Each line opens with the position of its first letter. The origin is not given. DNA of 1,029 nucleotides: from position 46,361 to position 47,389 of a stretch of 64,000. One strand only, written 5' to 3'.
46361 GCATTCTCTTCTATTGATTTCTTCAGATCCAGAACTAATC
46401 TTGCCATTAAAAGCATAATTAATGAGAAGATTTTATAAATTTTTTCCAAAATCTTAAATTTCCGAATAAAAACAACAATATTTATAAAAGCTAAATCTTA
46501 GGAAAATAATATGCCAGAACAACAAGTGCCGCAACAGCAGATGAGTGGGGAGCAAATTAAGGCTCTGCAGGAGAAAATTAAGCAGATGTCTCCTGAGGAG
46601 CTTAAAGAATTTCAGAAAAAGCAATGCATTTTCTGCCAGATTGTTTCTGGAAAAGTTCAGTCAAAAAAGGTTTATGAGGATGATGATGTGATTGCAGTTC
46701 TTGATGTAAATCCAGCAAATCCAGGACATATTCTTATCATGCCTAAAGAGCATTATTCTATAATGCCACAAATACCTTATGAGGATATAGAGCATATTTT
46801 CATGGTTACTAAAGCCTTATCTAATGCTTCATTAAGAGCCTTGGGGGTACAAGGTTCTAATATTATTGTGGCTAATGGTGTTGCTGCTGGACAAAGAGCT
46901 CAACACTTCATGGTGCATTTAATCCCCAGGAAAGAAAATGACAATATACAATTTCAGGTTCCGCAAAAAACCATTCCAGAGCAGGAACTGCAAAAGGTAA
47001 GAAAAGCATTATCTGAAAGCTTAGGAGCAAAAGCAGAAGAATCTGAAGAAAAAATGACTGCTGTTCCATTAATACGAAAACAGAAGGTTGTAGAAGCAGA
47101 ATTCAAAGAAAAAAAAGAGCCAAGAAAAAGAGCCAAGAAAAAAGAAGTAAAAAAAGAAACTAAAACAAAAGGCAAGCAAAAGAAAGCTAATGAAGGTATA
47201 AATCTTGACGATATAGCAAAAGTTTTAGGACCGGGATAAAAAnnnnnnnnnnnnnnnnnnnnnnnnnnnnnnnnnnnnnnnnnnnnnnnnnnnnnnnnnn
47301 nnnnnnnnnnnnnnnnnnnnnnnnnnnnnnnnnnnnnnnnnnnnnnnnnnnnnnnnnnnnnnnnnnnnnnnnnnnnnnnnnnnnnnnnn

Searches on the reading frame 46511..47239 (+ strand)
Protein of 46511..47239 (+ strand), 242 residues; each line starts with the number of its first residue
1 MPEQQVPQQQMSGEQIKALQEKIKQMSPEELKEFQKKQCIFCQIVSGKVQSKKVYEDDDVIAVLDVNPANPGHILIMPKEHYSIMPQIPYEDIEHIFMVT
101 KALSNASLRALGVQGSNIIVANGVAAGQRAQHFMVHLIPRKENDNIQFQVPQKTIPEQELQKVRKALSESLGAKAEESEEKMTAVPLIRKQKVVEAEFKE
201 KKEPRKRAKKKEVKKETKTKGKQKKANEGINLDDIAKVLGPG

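Call 77: search_protein_families(library=pfam, proteins=[window:46511-47239:+], max_evalue=0.001)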
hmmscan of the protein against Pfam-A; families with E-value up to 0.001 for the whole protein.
window:46511-47239:+ (242 aa): 2 families
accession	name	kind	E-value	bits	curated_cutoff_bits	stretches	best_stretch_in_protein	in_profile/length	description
PF01230.28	HIT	-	8.5e-18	65.3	21.5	1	48-142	3-97/98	HIT domain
PF11969.13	DcpS_C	-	2.2e-11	44.6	24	1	38-141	1-103/114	Scavenger mRNA decapping enzyme C-term binding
